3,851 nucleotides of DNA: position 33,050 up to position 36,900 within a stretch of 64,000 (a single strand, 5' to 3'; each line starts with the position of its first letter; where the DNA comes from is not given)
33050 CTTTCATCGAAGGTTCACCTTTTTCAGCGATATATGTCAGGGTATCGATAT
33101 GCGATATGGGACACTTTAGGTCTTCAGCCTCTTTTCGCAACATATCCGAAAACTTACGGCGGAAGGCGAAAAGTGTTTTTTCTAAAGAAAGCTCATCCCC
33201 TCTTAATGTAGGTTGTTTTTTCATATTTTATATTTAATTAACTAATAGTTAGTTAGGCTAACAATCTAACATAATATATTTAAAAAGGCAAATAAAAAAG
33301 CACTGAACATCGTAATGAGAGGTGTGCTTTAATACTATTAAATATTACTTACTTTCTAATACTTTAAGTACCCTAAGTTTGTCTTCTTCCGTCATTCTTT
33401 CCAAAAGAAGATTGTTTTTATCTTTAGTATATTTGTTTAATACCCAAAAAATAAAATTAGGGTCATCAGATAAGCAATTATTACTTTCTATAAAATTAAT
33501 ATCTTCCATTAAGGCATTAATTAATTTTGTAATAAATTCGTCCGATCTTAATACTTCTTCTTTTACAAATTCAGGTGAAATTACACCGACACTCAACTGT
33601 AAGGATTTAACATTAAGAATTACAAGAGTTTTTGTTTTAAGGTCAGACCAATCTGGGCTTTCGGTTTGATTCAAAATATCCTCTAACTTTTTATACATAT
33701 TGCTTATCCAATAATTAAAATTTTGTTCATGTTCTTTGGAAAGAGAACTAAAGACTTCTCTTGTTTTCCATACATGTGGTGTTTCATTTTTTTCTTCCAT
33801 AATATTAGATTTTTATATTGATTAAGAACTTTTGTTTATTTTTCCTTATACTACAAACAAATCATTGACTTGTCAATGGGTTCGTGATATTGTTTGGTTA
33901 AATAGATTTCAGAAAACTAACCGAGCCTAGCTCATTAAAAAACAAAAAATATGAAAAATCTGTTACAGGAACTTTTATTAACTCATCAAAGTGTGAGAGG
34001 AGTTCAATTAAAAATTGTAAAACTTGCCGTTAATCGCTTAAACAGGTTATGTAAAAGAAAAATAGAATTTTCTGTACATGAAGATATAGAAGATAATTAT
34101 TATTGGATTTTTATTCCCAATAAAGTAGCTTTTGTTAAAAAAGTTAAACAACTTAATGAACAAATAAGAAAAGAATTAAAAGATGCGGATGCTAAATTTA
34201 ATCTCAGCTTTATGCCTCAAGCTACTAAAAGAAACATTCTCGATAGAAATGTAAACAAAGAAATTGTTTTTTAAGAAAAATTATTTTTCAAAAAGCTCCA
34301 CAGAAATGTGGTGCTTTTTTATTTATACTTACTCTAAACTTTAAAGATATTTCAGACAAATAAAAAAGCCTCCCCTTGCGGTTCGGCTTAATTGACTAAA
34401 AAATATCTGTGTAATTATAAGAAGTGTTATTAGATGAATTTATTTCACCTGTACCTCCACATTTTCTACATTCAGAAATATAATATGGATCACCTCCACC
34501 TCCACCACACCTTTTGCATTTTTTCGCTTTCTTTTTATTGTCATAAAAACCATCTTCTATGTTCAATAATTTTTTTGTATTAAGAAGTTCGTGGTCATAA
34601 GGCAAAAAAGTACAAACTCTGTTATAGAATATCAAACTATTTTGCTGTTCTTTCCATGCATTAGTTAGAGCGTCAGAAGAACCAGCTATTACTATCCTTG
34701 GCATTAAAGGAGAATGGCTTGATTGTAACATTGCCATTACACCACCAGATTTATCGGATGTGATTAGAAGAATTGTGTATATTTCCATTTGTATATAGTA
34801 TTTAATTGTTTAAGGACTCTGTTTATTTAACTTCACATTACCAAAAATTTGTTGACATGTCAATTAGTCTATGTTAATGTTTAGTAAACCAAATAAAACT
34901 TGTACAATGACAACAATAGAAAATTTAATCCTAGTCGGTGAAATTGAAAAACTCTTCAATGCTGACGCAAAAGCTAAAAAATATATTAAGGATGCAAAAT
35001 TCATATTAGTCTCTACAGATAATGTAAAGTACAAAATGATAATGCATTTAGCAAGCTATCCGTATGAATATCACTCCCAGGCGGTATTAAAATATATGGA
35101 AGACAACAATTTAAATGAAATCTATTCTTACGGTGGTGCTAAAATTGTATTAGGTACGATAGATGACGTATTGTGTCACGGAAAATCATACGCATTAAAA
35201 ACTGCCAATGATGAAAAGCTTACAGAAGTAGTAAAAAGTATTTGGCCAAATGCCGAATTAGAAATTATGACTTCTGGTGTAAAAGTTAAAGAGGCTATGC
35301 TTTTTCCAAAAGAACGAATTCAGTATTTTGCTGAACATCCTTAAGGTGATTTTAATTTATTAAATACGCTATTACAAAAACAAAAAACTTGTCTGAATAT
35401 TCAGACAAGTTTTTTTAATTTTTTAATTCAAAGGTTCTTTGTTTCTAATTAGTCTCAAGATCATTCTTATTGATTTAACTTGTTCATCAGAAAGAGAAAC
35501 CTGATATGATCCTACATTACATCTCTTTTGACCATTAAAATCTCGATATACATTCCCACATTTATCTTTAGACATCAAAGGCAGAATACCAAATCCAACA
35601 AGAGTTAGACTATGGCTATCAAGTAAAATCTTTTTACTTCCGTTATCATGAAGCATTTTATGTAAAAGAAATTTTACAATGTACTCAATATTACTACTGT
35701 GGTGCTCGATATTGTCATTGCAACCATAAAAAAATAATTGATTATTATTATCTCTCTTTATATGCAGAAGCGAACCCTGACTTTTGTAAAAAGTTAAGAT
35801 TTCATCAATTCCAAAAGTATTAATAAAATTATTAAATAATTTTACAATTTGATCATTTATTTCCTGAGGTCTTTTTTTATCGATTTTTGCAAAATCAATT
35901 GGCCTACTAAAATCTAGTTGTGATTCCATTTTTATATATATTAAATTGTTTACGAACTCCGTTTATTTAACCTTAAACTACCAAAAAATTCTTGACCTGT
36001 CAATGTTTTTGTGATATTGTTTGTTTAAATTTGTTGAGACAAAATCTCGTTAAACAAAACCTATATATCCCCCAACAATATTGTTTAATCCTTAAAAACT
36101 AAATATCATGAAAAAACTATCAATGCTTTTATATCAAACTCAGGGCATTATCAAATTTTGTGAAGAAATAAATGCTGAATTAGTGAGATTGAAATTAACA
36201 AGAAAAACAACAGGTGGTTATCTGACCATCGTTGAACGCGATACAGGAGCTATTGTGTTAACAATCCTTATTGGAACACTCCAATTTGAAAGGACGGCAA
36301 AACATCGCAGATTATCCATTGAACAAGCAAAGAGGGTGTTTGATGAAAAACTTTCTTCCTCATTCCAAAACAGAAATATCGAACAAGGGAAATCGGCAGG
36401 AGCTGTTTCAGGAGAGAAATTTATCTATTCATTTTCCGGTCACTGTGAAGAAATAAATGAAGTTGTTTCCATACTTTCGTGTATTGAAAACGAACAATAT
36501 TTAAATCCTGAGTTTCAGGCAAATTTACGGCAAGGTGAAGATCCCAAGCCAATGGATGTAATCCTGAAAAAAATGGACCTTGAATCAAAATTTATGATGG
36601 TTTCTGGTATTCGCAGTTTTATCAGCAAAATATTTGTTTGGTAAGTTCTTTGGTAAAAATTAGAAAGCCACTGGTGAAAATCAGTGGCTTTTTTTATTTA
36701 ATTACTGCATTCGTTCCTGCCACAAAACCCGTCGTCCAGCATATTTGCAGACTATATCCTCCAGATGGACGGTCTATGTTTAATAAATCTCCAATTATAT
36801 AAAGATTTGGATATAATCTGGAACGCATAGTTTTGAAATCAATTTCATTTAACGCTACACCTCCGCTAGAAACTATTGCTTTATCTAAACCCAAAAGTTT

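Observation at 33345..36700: Tandem array of three divergent two-gene ORFan cassettes with conserved leaders and bidirectional terminators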

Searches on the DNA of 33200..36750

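Call 89: search_rna_families(source=window, start=33200, end=36750, threshold=evalue, max_evalue=1)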
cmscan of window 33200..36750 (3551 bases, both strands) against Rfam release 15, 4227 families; matches with E-value up to 1: 6.
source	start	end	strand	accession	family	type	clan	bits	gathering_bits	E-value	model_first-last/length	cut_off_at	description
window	34248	34323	+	RF01859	Phe_leader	Cis-reg; leader;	-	25.1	55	0.4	1-125/125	no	Phenylalanine leader peptide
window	36655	36746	+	RF02351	psRNA14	Gene; sRNA;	-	25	60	0.41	1-84/84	no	Proteobacteria sRNA psRNA14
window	35371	35418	+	RF02617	SSRC10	Gene; sRNA;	-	23.8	56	0.19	1-113/113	no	Streptococcus sRNA 10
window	36120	36188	+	RF00268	snoZ7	Gene; snRNA; snoRNA; CD-box;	CL00057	22.7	43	0.87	1-78/78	no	Small nucleolar RNA snoZ7/snoR77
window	36645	36702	-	RF02621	BSnc120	Gene; sRNA;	-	19.1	114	0.93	1-88/88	no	Brucella sRNA 120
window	36304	36361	+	RF02639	EF0869_EF0870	Gene; sRNA;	-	16.1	533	0.34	204-261/474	no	Enterococcus sRNA EF0869_EF0870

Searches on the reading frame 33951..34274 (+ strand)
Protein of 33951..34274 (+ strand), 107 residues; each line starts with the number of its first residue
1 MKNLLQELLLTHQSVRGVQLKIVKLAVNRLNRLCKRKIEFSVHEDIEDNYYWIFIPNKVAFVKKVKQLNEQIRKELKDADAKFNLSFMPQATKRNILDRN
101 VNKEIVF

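Call 7: search_protein_families(library=pfam, proteins=[window:33951-34274:+], max_evalue=1)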
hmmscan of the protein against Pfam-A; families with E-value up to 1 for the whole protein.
window:33951-34274:+ (107 aa): 3 families
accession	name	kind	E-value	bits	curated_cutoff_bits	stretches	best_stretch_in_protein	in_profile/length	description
PF03646.20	FlaG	-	0.033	14.8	23.8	1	19-48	30-62/101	FlaG protein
PF05370.16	DUF749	-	0.052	14.1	25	1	58-86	51-78/87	Domain of unknown function (DUF749)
PF16773.11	Phage_SSB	-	0.11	13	25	1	45-103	38-95/119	Lactococcus phage single-stranded DNA binding protein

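Call 8: search_protein_families(library=padloc, proteins=[window:33951-34274:+], max_evalue=1)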
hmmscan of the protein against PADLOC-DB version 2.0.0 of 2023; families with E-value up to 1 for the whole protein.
window:33951-34274:+ (107 aa): 1 family
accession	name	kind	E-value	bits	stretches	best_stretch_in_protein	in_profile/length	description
PDLC04441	PDC-M13C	-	0.028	12.7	1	45-73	4-32/74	-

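Call 9: search_protein_families(library=phrogs, proteins=[window:33951-34274:+], max_evalue=1)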
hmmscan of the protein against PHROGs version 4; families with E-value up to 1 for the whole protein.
window:33951-34274:+ (107 aa): 1 family
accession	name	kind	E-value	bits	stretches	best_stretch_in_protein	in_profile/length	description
phrog_6669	-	unknown function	0.19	12.7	1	1-71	55-128/158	-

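Call 69: search_protein_families(library=ncbifam, proteins=[window:33951-34274:+], max_evalue=0.1)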
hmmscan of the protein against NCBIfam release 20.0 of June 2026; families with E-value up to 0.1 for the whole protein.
window:33951-34274:+ (107 aa): 0 families

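Call 97: search_dna_similar(query=window:33951-34274:+, collection=phages, mode=protein, max_evalue=0.001, max_rows=5)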
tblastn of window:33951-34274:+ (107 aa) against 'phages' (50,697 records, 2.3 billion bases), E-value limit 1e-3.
No match.

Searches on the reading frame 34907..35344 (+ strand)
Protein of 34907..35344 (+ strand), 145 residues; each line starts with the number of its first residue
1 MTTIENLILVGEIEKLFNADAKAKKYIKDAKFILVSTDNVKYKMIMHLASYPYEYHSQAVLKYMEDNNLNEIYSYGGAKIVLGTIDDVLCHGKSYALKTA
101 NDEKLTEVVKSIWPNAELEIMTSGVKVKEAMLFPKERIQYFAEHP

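Call 7: search_protein_families(library=pfam, proteins=[window:34907-35344:+], max_evalue=1)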
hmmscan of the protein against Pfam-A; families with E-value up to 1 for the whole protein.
window:34907-35344:+ (145 aa): 2 families
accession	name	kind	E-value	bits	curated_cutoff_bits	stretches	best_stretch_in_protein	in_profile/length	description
PF24091.1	DUF7376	-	0.071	13.3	27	1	58-84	118-144/219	Family of unknown function (DUF7376)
PF02734.22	Dak2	-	0.096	13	27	1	57-117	72-131/174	DAK2 domain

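Call 8: search_protein_families(library=padloc, proteins=[window:34907-35344:+], max_evalue=1)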
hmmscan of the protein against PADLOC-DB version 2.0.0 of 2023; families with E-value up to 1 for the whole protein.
window:34907-35344:+ (145 aa): 0 families

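Call 9: search_protein_families(library=phrogs, proteins=[window:34907-35344:+], max_evalue=1)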
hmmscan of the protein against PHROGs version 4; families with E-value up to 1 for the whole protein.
window:34907-35344:+ (145 aa): 2 families
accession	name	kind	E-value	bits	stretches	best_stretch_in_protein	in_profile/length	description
phrog_2362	-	unknown function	0.045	14.5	1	59-83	123-147/223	-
phrog_8532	-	unknown function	0.081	13.7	1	107-118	26-37/39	-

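Call 69: search_protein_families(library=ncbifam, proteins=[window:34907-35344:+], max_evalue=0.1)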
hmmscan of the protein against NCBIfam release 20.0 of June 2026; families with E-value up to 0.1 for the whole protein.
window:34907-35344:+ (145 aa): 2 families
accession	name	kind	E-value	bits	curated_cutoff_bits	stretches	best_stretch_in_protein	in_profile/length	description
NF007223.0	PRK09641.1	equivalog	0.015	15.1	209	1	40-89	126-173/187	RNA polymerase sigma factor SigW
TIGR02948.1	SigW_bacill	equivalog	0.037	14.1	243.1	1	44-92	130-176/187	RNA polymerase sigma factor SigW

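Call 96: search_dna_similar(query=window:34907-35344:+, collection=phages, mode=protein, max_evalue=0.001, max_rows=5)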
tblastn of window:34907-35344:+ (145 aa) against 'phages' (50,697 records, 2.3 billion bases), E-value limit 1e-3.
No match.

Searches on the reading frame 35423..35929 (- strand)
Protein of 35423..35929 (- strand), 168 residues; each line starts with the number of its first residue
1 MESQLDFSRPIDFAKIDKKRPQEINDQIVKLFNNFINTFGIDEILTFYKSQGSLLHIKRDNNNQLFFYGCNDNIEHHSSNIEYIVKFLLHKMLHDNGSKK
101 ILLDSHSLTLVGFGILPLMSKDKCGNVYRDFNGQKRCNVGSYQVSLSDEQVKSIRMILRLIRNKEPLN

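Call 7: search_protein_families(library=pfam, proteins=[window:35423-35929:-], max_evalue=1)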
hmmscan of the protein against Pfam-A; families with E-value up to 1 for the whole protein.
window:35423-35929:- (168 aa): 2 families
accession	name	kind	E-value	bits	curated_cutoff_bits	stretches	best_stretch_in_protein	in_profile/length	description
PF11924.14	IAT_beta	-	0.17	11.9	22.3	1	21-68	35-81/279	Inverse autotransporter, beta-domain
PF17883.6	MBG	-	0.23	12.4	23.3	1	133-154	52-74/97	MBG domain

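Call 8: search_protein_families(library=padloc, proteins=[window:35423-35929:-], max_evalue=1)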
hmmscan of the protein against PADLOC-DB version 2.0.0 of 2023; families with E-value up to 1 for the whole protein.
window:35423-35929:- (168 aa): 0 families

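Call 9: search_protein_families(library=phrogs, proteins=[window:35423-35929:-], max_evalue=1)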
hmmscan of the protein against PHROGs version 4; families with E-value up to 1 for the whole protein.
window:35423-35929:- (168 aa): 2 families
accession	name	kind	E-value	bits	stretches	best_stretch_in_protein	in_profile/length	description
phrog_3717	-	head and packaging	0.024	15.1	1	24-76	68-117/277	terminase large subunit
phrog_5751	-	head and packaging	0.26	11.2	1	46-105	232-288/548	terminase large subunit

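Call 15: find_encoding_contigs(protein=window:35423-35929:-, flank=10000, max_places=6)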
Protein window:35423-35929:- (168 aa): 2 contigs read that carry it; 1 place shown.
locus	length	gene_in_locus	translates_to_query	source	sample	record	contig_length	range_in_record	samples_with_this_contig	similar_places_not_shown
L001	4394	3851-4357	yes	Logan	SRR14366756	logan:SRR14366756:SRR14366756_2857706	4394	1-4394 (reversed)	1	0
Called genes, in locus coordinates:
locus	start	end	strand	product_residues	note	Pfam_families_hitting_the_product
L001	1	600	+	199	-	?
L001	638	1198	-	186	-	PF08242:Methyltransf_12 (faint), PF05175:MTS (weak), PF13649:Methyltransf_25 (weak)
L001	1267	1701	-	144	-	-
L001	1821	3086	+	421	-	PF00070:Pyr_redox (weak), PF00890:FAD_binding_2, PF01134:GIDA (faint), PF01494:FAD_binding_3 (weak), PF03486:HI0933_like, PF07992:Pyr_redox_2, PF12831:FAD_oxidored, PF22780:HI0933_like_1st, +2 more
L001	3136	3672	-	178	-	-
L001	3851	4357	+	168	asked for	-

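Call 51: predict_structure(alignment_id=A3)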
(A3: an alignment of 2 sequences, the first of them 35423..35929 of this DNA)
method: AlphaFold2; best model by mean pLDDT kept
length: 168 residues; sequences in the alignment: 2
mean_pLDDT: 41.9   pTM: 0.39
mean pLDDT of the five models: 41.9, 41.4, 38.5, 37.0, 36.7
residues with pLDDT >= 90: 0; 70-90: 2; 50-70: 44; < 50: 122
segments of 3 or more residues with pLDDT < 50: 1-17, 47-146, 164-168
pLDDT, mean of each block of 10 residues (from residue 1): 35 50 67 63 51 39 37 30 33 31 23 25 37 37 48 58 47
secondary structure, 60 per line:
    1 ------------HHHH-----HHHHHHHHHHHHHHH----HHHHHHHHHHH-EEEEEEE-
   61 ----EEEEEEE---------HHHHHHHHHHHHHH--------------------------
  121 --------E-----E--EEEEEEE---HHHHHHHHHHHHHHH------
elements in order: H13-16 H22-36 H41-51 E53-59 E65-71 H81-94 E138-144 H148-162

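Call 69: search_protein_families(library=ncbifam, proteins=[window:35423-35929:-], max_evalue=0.1)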
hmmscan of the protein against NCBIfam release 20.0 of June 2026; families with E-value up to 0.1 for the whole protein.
window:35423-35929:- (168 aa): 1 family
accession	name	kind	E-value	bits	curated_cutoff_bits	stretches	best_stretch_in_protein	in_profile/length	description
TIGR01547.1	phage_term_2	equivalog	0.0086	15.5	105.05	1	22-75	44-95/396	PBSX family phage terminase large subunit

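Call 72: search_solved_structures(query=window:35423-35929:-, max_evalue=5)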
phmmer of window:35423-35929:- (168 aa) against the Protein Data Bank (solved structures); distinct sequences matched with E-value up to 5: 1.
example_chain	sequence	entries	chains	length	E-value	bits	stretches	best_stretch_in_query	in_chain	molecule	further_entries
8h92_A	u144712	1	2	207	0.14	15.5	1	34-98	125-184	triphosphate tunel metalloenzyme 3-like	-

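Call 76: find_related_loci(query=window:35423-35929:-, collection=viral_contigs, flank=4000)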
Query window:35423-35929:- (168 aa) in viral_contigs; peptide patterns used: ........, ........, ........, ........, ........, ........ (x = any residue, [..] = any of these).
127 stretches matched a pattern, but none encodes a relative of the query by tblastn (E <= 1e-3).
